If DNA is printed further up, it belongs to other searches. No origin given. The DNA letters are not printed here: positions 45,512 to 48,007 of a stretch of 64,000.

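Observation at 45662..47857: ABC amino-acid permease fused to an extracellular Ycf48/BNR-type beta-propeller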

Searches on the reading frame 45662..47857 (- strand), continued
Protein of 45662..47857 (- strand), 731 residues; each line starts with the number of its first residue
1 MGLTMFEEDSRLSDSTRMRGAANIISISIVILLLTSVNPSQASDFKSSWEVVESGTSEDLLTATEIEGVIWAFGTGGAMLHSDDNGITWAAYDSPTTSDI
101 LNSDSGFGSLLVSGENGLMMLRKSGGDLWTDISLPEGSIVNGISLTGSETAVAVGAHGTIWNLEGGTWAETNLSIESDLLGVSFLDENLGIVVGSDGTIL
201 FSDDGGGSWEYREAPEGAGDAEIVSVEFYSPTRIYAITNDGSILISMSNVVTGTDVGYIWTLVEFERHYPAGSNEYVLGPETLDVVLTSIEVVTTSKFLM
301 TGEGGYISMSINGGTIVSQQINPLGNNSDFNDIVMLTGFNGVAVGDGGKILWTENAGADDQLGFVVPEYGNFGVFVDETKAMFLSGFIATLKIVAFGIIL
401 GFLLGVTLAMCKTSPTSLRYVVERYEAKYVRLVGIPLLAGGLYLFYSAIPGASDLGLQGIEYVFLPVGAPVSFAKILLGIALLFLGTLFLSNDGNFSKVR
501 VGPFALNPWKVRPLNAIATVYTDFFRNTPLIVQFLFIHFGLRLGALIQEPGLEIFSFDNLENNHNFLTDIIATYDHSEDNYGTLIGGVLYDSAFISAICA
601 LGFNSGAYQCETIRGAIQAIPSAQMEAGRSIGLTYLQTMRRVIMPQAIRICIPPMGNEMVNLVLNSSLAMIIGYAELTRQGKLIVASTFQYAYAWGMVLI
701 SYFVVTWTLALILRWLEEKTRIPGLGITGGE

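Call 20: search_solved_structures(query=A1, max_evalue=0.01, show_alignments=0)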
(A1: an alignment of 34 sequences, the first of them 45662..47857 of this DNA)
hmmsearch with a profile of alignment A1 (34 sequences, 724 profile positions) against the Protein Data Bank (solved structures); distinct sequences matched with E-value up to 0.01: 7.
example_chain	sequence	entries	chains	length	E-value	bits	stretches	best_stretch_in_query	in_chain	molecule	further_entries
4yms_D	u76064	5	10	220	1.2e-34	123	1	586-714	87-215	ABC-type amino acid transport system, permease component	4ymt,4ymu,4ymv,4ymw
5ojp_A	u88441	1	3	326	8.5e-20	74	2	152-223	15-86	Ycf48-like protein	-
5ojr_A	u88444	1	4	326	4.7e-19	71.5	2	152-223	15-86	Ycf48-like protein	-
2xbg_A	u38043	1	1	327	1.4e-18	69.9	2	153-223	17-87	YCF48-LIKE PROTEIN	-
5oj5_A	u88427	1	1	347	3.9e-18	68.4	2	158-223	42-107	Ycf48-like protein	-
8am5_S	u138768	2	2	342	5.3e-15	58.1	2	74-242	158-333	Photosystem II assembly lipoprotein Ycf48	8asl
5oj3_A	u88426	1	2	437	1.7e-12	49.8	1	158-208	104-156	Photosystem II stability/assembly factor HCF136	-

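Call 35: find_encoding_contigs(protein=P0073, flank=10000, max_places=2)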
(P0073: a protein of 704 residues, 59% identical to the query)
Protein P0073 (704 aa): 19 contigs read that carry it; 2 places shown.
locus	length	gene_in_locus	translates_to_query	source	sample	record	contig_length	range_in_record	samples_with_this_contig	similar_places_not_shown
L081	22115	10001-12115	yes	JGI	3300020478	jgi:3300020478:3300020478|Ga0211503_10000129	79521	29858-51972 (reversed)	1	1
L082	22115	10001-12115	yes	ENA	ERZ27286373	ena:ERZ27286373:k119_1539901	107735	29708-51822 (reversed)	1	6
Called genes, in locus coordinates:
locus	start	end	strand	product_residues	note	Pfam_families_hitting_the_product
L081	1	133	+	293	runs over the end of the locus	-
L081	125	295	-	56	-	PF01599:Ribosomal_S27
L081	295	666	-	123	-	PF01282:Ribosomal_S24e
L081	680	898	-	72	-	PF06093:Spt4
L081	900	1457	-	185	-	PF03876:SHS2_Rpb7-N (faint), PF00575:S1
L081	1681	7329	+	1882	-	PF13517:FG-GAP_3 (weak), PF07705:CARDB (weak), PF10633:NPCBM_assoc (faint), PF11614:FixG_C (faint)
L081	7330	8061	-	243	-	PF19798:Sulfotransfer_5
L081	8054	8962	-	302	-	PF01063:Aminotran_4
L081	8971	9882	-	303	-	PF01259:SAICAR_synt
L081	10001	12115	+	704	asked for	PF14870:PSII_BNR, PF00528:BPD_transp_1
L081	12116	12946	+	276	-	PF09818:ABC_ATPase (faint), PF00005:ABC_tran, PF02463:SMC_N, PF13304:AAA_21 (weak)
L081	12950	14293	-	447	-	PF02812:ELFV_dehydrog_N, PF00208:ELFV_dehydrog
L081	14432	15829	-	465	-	PF01966:HD, PF19276:HD_assoc_2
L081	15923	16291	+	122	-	PF01402:RHH_1 (faint)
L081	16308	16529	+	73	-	-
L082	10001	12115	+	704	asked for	PF14870:PSII_BNR, PF00528:BPD_transp_1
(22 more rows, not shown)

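Call 36: find_encoding_contigs(protein=P0116, flank=10000, max_places=2)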
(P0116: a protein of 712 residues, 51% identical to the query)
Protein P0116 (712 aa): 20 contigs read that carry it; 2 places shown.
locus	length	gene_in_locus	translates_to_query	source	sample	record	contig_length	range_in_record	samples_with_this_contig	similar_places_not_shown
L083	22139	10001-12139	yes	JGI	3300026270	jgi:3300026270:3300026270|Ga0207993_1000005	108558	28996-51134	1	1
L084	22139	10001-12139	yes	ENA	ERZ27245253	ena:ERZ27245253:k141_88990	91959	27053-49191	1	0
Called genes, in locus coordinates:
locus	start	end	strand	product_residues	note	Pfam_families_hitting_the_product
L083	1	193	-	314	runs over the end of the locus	PF04414:tRNA_deacylase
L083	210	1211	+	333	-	-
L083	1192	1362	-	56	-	PF01599:Ribosomal_S27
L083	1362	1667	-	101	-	PF01282:Ribosomal_S24e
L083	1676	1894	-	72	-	PF06093:Spt4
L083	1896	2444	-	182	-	PF00575:S1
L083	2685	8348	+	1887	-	PF13517:FG-GAP_3 (faint), PF07705:CARDB (weak)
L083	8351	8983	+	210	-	-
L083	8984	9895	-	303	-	PF01259:SAICAR_synt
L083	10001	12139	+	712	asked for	PF14870:PSII_BNR (weak), PF00528:BPD_transp_1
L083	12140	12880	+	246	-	PF09818:ABC_ATPase (faint), PF13555:AAA_29 (faint), PF00005:ABC_tran, PF02463:SMC_N, PF13304:AAA_21 (weak)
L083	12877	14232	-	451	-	PF02812:ELFV_dehydrog_N, PF00208:ELFV_dehydrog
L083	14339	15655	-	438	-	PF01966:HD, PF19276:HD_assoc_2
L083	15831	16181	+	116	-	PF01402:RHH_1 (weak)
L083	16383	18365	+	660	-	PF00270:DEAD (faint), PF06733:DEAD_2, PF13307:Helicase_C_2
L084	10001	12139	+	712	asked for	PF14870:PSII_BNR (weak), PF00528:BPD_transp_1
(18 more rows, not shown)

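Call 37: find_encoding_contigs(protein=P0093, flank=10000, max_places=2)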
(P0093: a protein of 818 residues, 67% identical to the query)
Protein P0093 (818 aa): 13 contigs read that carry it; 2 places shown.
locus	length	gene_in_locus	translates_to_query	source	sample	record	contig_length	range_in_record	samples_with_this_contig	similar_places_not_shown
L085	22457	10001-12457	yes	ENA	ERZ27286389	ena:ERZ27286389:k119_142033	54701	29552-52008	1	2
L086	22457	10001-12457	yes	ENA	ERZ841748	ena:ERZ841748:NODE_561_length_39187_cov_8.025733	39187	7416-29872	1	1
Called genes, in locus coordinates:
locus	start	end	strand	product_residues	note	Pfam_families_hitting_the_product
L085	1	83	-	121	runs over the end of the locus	PF01282:Ribosomal_S24e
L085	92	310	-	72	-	PF06093:Spt4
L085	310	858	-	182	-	PF00575:S1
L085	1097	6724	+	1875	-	PF07705:CARDB (weak), PF10633:NPCBM_assoc (faint), PF11614:FixG_C (faint)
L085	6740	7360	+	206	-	-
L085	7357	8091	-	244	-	PF19798:Sulfotransfer_5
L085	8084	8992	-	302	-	PF01063:Aminotran_4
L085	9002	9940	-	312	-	PF01259:SAICAR_synt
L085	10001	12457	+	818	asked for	PF14870:PSII_BNR, PF00528:BPD_transp_1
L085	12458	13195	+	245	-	PF00005:ABC_tran, PF02463:SMC_N, PF13304:AAA_21 (weak)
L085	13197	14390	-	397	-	-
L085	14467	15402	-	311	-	-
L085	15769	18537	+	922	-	PF01130:CD36 (weak)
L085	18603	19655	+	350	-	PF01757:Acyl_transf_3, PF07786:HGSNAT_cat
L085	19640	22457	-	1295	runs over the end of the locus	PF05345:He_PIG (weak), PF27016:TCAF_N, PF17291:M60-like_N, PF13402:Peptidase_M60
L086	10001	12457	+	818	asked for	PF14870:PSII_BNR, PF00528:BPD_transp_1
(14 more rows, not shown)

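Call 69: search_protein_representatives(protein=window:45662-47857:-)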
Query: 731 residues. Proteins with E-value up to 0.001 (for the whole library): 29303; up to 1e-10: 8882; up to 1e-30: 111. The best 150 are listed.
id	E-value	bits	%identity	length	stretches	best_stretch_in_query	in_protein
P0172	3.6e-219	746.1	50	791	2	429-730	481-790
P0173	1.8e-203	694.3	56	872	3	52-429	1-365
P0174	4.9e-183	626.7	52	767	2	10-437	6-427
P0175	1.7e-178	611.7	51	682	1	25-730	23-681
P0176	1.1e-164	566.1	45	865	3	477-730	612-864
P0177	3.4e-151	521.4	48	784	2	438-727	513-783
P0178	2.5e-95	336.8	48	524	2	142-439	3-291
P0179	2.0e-93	330.5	67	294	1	439-730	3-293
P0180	6.1e-91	322.2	40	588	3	591-729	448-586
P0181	1.9e-89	317.3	68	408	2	502-731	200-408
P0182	1.1e-88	314.8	40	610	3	591-730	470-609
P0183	1.3e-88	314.6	40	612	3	585-727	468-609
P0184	5.5e-88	312.5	40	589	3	585-727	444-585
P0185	8.9e-78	278.7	39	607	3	593-727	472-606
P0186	5.2e-73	263.0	37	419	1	6-424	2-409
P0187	2.2e-72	260.9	38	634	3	591-727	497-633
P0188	4.8e-69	249.9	52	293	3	591-727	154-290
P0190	6.5e-60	219.7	66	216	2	590-729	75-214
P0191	2.5e-59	217.7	33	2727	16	70-246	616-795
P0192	1.2e-50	189.1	33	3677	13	71-210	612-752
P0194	6.7e-50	186.6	34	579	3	591-727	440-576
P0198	2.1e-47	178.4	32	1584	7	48-211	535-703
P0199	5.5e-47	176.9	34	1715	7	47-287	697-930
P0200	1.1e-43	166.0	44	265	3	593-729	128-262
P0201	8.0e-42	159.9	32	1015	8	72-213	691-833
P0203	3.7e-40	154.4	35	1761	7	71-213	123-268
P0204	6.6e-40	153.6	40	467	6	598-717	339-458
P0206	9.4e-40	153.0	37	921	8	142-229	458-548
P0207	2.6e-39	151.6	36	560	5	593-726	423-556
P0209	5.4e-39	150.5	42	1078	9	117-211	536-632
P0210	5.5e-39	150.5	39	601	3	587-724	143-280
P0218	3.2e-36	141.4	44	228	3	592-727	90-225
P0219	5.0e-36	140.7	42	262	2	596-717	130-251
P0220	5.7e-36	140.5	42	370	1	484-727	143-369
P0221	6.0e-36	140.5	39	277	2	594-713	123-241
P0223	7.7e-36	140.1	37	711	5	106-246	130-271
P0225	2.1e-35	138.7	34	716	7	114-213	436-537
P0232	5.0e-34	134.1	36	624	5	44-217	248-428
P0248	1.5e-32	129.2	40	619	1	464-727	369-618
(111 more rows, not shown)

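Call 70: search_protein_families(library=pfam, proteins=[P0180, P0182, P0183, P0185, P0187, P0194, P0207, P0248, P0210, P0204], max_evalue=0.001)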
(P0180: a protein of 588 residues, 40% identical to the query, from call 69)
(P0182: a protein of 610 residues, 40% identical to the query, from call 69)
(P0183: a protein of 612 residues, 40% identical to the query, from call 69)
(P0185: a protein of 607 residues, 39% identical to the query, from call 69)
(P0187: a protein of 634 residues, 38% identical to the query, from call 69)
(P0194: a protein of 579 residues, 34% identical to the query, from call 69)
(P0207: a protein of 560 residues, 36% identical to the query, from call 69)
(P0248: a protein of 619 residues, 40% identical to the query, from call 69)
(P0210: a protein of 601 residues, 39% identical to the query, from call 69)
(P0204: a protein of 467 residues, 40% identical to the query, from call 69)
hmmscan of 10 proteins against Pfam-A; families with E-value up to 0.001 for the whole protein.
P0180 (588 aa): 3 families
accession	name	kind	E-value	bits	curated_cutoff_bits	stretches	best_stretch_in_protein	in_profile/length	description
PF14870.12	PSII_BNR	-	2.5e-22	79.9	27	3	254-314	239-299/303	Photosynthesis system II assembly factor YCF48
PF00528.27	BPD_transp_1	-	2e-18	67.2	26.4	1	401-578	11-183/184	Binding-protein-dependent transport system inner membrane component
PF15902.12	Sortilin-Vps10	-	0.00014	21.2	33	0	133-210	3-75/446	Sortilin, neurotensin receptor 3,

P0182 (610 aa): 3 families
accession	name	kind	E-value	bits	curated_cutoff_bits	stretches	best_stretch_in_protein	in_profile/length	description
PF00528.27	BPD_transp_1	-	1.7e-18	67.4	26.4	1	422-600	15-183/184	Binding-protein-dependent transport system inner membrane component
PF14870.12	PSII_BNR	-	3.6e-18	66.3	27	2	270-335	235-300/303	Photosynthesis system II assembly factor YCF48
PF15902.12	Sortilin-Vps10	-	0.00095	18.5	33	0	64-93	34-63/446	Sortilin, neurotensin receptor 3,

P0183 (612 aa): 2 families
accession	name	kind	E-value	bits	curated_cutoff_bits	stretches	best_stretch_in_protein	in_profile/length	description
PF14870.12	PSII_BNR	-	1.2e-22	80.9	27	3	174-242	19-87/303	Photosynthesis system II assembly factor YCF48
PF00528.27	BPD_transp_1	-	2.5e-17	63.6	26.4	1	435-601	19-181/184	Binding-protein-dependent transport system inner membrane component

P0185 (607 aa): 4 families
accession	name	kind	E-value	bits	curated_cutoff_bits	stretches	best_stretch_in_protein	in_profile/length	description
PF14870.12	PSII_BNR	-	1.4e-15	57.8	27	1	177-255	8-89/303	Photosynthesis system II assembly factor YCF48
PF00528.27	BPD_transp_1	-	2.3e-14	54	26.4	1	398-585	1-168/184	Binding-protein-dependent transport system inner membrane component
PF19755.4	DUF6242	-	0.00034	21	29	0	45-91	172-217/217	Domain of unknown function (DUF6242)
PF15902.12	Sortilin-Vps10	-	0.00056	19.2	33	0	143-189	26-68/446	Sortilin, neurotensin receptor 3,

P0187 (634 aa): 3 families
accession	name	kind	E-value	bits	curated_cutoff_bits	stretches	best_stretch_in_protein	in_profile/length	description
PF14870.12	PSII_BNR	-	1.8e-25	90.3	27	3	177-303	7-134/303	Photosynthesis system II assembly factor YCF48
PF00528.27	BPD_transp_1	-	1.2e-16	61.4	26.4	1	448-625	21-181/184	Binding-protein-dependent transport system inner membrane component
PF15902.12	Sortilin-Vps10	-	0.00027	20.3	33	0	168-231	2-68/446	Sortilin, neurotensin receptor 3,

P0194 (579 aa): 2 families
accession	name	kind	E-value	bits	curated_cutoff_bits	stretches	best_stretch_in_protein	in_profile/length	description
PF00528.27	BPD_transp_1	-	2.8e-18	66.7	26.4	1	382-555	1-168/184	Binding-protein-dependent transport system inner membrane component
PF14870.12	PSII_BNR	-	4.2e-13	49.7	27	1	168-247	9-88/303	Photosynthesis system II assembly factor YCF48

P0207 (560 aa): 3 families
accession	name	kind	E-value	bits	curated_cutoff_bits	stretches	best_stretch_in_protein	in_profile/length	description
PF00528.27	BPD_transp_1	-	3.5e-20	72.9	26.4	1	369-551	1-183/184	Binding-protein-dependent transport system inner membrane component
PF14870.12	PSII_BNR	-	4.6e-10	39.7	27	1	120-211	6-101/303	Photosynthesis system II assembly factor YCF48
PF15902.12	Sortilin-Vps10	-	0.00023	20.5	33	0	153-230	3-83/446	Sortilin, neurotensin receptor 3,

P0248 (619 aa): 1 family
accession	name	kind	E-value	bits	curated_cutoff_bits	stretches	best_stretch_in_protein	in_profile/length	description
PF00528.27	BPD_transp_1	-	1.1e-17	64.8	26.4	1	420-611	15-182/184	Binding-protein-dependent transport system inner membrane component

P0210 (601 aa): 1 family
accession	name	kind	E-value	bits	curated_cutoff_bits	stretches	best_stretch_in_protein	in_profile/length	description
PF00528.27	BPD_transp_1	-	7.3e-37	127.3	26.4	2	78-277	2-183/184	Binding-protein-dependent transport system inner membrane component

P0204 (467 aa): 1 family
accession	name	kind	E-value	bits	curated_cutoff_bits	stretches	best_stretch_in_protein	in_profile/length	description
PF00528.27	BPD_transp_1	-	1.6e-36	126.2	26.4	2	299-462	15-183/184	Binding-protein-dependent transport system inner membrane component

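Call 72: find_encoding_contigs(protein=P0180, flank=8000, max_places=2)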
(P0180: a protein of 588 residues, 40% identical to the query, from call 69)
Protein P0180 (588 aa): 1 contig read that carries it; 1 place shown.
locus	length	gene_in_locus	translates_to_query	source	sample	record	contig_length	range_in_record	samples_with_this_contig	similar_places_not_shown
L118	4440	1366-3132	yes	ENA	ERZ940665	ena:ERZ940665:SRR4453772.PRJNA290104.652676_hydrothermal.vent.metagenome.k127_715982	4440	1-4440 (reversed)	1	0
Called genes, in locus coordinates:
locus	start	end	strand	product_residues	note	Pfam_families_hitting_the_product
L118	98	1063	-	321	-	PF00497:SBP_bac_3, PF10613:Lig_chan-Glu_bd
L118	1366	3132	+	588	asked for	PF14870:PSII_BNR, PF00528:BPD_transp_1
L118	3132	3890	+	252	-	PF09818:ABC_ATPase (faint), PF00005:ABC_tran, PF02463:SMC_N, PF13175:AAA_15 (faint), PF13304:AAA_21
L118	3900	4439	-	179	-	?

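Call 73: find_encoding_contigs(protein=P0187, flank=8000, max_places=2)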
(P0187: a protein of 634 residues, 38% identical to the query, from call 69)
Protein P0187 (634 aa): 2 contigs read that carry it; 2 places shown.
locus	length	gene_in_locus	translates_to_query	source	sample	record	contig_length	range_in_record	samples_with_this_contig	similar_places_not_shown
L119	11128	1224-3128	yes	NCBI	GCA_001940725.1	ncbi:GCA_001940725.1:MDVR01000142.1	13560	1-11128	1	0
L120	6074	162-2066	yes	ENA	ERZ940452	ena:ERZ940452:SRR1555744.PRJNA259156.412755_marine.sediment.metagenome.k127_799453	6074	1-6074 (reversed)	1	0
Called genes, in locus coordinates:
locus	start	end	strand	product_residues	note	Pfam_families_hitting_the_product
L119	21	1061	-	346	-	PF00497:SBP_bac_3, PF10613:Lig_chan-Glu_bd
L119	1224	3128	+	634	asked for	PF14870:PSII_BNR, PF00528:BPD_transp_1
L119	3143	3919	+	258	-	PF02463:SMC_N, PF09818:ABC_ATPase (faint), PF00005:ABC_tran, PF13175:AAA_15 (faint), PF13304:AAA_21 (weak)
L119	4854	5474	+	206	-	PF13614:AAA_31 (weak)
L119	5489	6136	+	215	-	-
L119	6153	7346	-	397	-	PF00266:Aminotran_5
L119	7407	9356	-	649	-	PF08245:Mur_ligase_M, PF02875:Mur_ligase_C (weak)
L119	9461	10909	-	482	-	PF02770:Acyl-CoA_dh_M, PF00441:Acyl-CoA_dh_1, PF22924:ACOX_C_alpha1, PF00441:Acyl-CoA_dh_1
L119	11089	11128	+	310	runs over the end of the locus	PF00296:Bac_luciferase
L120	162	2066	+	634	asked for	PF14870:PSII_BNR, PF00528:BPD_transp_1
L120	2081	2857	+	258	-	PF02463:SMC_N, PF09818:ABC_ATPase (faint), PF00005:ABC_tran, PF13175:AAA_15 (faint), PF13304:AAA_21 (weak)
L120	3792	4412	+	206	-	PF13614:AAA_31 (weak)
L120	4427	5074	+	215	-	-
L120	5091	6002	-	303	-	PF00266:Aminotran_5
